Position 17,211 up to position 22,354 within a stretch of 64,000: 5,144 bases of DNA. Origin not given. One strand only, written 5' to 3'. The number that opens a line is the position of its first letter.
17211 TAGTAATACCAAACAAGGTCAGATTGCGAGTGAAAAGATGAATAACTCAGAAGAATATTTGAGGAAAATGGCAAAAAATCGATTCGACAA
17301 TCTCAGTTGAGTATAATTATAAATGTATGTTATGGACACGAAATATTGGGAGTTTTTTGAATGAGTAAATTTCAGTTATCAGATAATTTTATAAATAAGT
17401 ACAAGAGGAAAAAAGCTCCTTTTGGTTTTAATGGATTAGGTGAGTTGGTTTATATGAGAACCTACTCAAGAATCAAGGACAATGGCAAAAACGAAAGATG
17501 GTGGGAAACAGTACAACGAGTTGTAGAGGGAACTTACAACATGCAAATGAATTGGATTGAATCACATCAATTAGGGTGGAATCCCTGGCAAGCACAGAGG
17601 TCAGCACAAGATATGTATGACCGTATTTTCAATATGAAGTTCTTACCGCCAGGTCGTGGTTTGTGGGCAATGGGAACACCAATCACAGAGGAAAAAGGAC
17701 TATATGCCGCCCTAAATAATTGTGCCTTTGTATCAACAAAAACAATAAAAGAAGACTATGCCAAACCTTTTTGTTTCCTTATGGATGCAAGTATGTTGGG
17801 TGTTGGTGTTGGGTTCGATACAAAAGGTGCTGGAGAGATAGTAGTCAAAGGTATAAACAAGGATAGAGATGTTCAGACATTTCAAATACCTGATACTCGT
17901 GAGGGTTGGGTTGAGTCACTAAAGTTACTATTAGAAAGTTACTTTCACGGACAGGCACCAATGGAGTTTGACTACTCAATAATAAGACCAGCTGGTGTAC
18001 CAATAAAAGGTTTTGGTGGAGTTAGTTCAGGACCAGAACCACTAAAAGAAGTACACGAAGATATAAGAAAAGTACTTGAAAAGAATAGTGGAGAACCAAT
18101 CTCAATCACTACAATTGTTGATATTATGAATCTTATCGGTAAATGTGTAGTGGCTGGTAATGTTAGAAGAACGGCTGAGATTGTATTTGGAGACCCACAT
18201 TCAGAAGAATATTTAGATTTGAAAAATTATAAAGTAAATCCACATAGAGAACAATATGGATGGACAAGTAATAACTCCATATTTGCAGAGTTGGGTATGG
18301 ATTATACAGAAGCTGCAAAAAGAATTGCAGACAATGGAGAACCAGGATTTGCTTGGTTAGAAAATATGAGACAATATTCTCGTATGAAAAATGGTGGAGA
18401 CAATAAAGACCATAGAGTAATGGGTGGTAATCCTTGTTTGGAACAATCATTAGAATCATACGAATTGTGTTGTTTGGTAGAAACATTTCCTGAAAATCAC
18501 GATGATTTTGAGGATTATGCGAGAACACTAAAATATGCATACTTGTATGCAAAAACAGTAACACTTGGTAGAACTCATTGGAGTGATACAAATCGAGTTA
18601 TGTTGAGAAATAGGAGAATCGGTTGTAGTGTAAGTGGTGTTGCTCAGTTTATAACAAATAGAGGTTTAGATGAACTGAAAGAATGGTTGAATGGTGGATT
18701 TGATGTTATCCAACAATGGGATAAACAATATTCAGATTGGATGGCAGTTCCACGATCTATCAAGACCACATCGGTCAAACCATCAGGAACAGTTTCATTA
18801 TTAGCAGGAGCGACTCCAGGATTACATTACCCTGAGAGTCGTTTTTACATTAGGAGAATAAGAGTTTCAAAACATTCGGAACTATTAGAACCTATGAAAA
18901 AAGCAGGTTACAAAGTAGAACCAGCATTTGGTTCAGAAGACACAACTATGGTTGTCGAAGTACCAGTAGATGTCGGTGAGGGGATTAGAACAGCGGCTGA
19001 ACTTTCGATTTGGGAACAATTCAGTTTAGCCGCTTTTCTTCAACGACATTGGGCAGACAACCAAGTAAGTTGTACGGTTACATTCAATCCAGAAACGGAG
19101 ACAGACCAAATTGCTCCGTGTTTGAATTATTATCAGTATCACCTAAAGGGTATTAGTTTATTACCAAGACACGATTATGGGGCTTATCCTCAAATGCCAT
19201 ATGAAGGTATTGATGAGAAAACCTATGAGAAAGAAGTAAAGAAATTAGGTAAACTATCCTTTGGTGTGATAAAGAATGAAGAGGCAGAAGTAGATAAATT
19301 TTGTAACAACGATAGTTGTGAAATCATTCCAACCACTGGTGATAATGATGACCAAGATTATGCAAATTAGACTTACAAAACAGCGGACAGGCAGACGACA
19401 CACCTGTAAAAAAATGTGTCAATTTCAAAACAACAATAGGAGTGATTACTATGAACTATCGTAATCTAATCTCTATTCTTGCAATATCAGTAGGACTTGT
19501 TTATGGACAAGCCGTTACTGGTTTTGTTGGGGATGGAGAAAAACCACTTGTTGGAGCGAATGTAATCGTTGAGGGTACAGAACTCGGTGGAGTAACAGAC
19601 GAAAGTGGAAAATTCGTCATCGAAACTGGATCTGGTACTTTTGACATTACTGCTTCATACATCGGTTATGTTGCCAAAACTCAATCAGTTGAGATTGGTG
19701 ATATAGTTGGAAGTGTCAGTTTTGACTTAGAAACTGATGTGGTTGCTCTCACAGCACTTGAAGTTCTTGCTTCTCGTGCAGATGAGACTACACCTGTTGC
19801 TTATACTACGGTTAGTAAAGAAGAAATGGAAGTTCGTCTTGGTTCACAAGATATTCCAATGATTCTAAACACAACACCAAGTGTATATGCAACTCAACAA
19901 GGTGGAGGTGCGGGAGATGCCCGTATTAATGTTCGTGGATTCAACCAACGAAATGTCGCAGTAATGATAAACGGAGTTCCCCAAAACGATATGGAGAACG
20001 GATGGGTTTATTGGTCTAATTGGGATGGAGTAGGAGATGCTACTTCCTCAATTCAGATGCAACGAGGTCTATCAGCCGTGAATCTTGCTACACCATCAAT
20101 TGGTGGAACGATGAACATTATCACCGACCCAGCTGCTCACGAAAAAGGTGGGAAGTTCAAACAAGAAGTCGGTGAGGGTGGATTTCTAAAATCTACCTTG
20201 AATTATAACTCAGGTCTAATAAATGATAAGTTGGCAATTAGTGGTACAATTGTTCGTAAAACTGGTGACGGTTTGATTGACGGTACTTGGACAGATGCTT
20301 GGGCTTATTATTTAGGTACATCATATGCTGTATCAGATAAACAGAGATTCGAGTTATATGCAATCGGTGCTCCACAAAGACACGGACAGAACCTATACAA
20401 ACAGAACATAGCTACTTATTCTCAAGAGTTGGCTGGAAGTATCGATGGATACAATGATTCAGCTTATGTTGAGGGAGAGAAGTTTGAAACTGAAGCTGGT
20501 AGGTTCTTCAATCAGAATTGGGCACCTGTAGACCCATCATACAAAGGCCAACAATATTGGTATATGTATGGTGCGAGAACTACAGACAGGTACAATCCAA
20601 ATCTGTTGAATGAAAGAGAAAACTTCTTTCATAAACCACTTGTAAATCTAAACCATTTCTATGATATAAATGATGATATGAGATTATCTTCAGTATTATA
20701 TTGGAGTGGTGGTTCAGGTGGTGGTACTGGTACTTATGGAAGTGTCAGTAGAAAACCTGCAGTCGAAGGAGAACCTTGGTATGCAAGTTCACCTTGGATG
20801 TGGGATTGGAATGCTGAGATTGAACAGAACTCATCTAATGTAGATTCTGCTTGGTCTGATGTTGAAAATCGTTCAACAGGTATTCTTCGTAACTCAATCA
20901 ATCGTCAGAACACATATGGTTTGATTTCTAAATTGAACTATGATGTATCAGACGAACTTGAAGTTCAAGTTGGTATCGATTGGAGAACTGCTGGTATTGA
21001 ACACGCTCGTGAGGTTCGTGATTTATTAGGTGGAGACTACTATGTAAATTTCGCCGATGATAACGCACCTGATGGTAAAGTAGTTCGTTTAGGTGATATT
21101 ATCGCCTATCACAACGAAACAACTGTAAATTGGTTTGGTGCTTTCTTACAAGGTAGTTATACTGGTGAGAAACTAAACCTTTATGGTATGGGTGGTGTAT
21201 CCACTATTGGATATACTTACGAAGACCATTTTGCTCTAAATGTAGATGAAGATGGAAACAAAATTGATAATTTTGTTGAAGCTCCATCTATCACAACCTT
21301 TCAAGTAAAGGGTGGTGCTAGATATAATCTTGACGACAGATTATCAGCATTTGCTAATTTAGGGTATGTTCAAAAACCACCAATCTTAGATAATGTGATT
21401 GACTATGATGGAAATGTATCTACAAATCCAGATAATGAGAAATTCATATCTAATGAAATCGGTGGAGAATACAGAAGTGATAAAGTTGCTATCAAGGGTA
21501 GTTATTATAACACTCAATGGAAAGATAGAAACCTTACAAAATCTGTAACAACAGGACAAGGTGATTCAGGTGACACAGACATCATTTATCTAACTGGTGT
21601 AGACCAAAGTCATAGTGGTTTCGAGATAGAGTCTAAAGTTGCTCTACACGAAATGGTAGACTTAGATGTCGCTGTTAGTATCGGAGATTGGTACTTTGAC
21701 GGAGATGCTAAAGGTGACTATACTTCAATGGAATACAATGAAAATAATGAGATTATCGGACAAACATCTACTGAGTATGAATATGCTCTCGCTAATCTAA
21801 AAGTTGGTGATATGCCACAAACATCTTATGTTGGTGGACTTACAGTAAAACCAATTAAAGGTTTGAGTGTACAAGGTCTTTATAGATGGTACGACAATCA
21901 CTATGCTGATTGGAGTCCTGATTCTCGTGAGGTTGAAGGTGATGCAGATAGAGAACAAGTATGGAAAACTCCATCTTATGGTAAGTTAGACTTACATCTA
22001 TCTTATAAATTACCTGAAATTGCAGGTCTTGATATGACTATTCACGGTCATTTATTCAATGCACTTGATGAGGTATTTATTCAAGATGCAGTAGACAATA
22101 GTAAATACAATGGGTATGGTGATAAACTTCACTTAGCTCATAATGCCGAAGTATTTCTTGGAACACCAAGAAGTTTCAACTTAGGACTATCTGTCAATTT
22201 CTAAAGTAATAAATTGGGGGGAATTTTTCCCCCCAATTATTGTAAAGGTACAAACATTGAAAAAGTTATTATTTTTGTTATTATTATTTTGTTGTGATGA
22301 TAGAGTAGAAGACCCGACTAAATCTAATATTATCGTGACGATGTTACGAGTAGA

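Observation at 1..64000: Conditional purge of restriction sites: CTAG, CATG and GATC survive almost only in one flanking context, pointing to blanket short-motif methylation as a shield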

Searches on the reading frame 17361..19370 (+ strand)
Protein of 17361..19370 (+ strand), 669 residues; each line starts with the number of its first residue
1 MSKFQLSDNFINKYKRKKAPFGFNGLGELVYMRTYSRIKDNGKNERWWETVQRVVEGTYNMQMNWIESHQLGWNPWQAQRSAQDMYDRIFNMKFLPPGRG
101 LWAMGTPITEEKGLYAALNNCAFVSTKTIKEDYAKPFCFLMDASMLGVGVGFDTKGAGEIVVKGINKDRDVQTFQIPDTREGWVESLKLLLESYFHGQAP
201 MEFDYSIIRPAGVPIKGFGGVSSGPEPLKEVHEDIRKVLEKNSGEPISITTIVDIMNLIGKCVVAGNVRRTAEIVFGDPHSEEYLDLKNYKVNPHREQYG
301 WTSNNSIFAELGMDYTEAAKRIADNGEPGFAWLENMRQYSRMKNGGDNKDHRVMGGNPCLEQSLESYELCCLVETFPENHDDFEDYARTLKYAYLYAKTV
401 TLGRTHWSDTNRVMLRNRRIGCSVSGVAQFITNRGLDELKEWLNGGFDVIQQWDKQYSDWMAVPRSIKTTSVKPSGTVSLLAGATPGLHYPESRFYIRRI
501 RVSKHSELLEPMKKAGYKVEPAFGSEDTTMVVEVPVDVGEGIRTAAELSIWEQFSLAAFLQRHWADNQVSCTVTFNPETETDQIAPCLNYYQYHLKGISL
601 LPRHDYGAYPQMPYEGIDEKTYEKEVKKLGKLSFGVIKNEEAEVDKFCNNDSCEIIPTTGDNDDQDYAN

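Call 40: search_protein_families(library=pfam, proteins=[window:17361-19370:+], max_evalue=0.001)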
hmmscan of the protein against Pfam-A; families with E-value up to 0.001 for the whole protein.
window:17361-19370:+ (669 aa): 3 families
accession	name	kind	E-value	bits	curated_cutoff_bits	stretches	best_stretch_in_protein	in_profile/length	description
PF17975.6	RNR_Alpha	-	1.8e-44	150.8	26.4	1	6-106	1-101/101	Ribonucleotide reductase alpha domain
PF21995.1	RNR-II_ins_dom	-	2.6e-16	60.2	27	1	165-239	28-107/107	B12-dependent ribonucleotide reductase, insertion domain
PF02867.20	Ribonuc_red_lgC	-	4.1e-10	39.3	23.9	0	469-598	383-520/523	Ribonucleotide reductase, barrel domain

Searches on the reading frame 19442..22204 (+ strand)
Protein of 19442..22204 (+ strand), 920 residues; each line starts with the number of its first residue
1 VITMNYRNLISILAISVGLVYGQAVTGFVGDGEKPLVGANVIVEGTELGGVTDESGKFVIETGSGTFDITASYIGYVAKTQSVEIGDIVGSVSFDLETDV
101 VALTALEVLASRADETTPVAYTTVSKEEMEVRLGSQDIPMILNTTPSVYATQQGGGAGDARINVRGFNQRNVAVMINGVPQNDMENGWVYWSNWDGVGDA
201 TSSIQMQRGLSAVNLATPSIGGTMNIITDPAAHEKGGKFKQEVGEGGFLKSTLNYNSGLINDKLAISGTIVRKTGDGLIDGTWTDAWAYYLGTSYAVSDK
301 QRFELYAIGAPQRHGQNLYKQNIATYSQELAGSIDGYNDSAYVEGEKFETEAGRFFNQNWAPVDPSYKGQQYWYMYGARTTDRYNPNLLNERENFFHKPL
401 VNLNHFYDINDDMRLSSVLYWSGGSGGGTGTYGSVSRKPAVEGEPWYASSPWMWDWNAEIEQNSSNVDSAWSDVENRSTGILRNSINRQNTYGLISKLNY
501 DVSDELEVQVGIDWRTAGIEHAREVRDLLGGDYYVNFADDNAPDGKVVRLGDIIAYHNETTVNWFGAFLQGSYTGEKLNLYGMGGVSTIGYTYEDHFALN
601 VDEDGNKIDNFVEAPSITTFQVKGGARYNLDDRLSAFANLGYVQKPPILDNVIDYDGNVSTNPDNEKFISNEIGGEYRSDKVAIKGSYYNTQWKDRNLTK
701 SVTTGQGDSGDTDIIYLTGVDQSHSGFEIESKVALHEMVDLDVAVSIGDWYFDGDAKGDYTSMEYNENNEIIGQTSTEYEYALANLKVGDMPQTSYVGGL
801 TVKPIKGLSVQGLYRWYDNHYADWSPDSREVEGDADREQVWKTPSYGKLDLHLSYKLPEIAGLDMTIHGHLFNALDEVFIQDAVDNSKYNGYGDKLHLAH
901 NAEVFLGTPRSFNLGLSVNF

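Call 40: search_protein_families(library=pfam, proteins=[window:19442-22204:+], max_evalue=0.001)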
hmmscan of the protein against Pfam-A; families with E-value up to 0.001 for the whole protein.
window:19442-22204:+ (920 aa): 3 families
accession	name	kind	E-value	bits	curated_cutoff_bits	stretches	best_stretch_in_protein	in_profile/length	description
PF13715.12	CarbopepD_reg_2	-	6.1e-14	52.2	32.2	1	27-104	3-84/88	CarboxypepD_reg-like domain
PF07715.20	Plug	-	7.2e-14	52.6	23.9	1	115-223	3-107/107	TonB-dependent Receptor Plug Domain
PF13620.12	CarboxypepD_reg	-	3e-08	34.3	32.3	1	25-86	2-72/82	Carboxypeptidase regulatory-like domain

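Call 44: find_related_loci(query=window:19442-22204:+, collection=genome_contigs, flank=2000)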
Query window:19442-22204:+ (920 aa) in genome_contigs; peptide patterns used: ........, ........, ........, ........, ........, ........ (x = any residue, [..] = any of these).
253 stretches matched a pattern; 111 encode a relative of the query (tblastn E <= 1e-3); the best 80 are kept; 80 distinct loci.
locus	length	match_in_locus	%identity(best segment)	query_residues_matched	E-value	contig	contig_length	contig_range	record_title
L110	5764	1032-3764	72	2-920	0e+0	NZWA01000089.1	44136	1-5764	MAG: Flavobacteriales bacterium isolate NAT55 133359, whole genome shotgun sequence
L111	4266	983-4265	66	3-920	0e+0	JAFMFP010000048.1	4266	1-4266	MAG: Candidatus Neomarinimicrobiota bacterium isolate CPBay_Sum15L08_35 NODE_9720_length_4266_cov_7.212776, whole genome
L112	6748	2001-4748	66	7-920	0e+0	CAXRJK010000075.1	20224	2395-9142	MAG: Winogradskyella sp. isolate YZ14D_1.13 genome assembly, contig: k141_1757754, whole genome shotgun sequence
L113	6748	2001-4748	66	7-920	0e+0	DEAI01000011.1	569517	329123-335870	MAG TPA_asm: Candidatus Marinimicrobia bacterium UBA2986 UBA2986_contig_981, whole genome shotgun sequence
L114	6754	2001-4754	66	7-920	0e+0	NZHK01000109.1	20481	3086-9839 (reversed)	MAG: Candidatus Neomarinimicrobiota bacterium isolate MED648 69777, whole genome shotgun sequence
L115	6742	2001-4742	64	8-920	0e+0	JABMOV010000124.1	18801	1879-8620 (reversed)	MAG: Candidatus Neomarinimicrobiota bacterium isolate bin.159 k141_4641578, whole genome shotgun sequence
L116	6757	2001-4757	64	12-920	0e+0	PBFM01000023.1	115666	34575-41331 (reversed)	MAG: Candidatus Neomarinimicrobiota bacterium isolate SP3097 78627, whole genome shotgun sequence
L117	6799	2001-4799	62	9-920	0e+0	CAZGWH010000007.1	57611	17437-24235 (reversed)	MAG TPA_asm: uncultured bacterium isolate SRP200020_co5_28 genome assembly, contig: NODE_770_length_57611_cov_19.580756,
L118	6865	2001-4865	61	2-920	0e+0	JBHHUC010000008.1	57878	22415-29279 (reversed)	MAG: Fidelibacterota bacterium isolate S.6.sp2_bin.15 NODE_47_length_57878_cov_6.223527, whole genome shotgun sequence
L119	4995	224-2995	60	15-920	0e+0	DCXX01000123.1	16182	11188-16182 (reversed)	MAG TPA_asm: Candidatus Marinimicrobia bacterium UBA2125 UBA2125_contig_660, whole genome shotgun sequence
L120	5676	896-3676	60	9-920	0e+0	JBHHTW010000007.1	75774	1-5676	MAG: Fidelibacterota bacterium isolate S.9.sp2_bin.29 NODE_23_length_75774_cov_16.579511, whole genome shotgun sequence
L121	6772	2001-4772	61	9-920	0e+0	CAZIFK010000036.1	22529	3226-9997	MAG TPA_asm: uncultured bacterium isolate binchicken_co62_21 genome assembly, contig: NODE_724_length_22529_cov_13.10434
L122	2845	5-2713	64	10-920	0e+0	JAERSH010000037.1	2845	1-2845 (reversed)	MAG: Candidatus Neomarinimicrobiota bacterium isolate BH1 c_000000002784, whole genome shotgun sequence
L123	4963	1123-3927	62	3-920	0e+0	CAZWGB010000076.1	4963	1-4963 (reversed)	MAG TPA_asm: uncultured Woeseiaceae bacterium isolate SRP260945_co1_111 genome assembly, contig: NODE_33848_length_4963_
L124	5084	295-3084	60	9-920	0e+0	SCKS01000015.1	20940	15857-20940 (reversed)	Candidatus Neomarinimicrobiota bacterium strain D37C9 D37C9_433, whole genome shotgun sequence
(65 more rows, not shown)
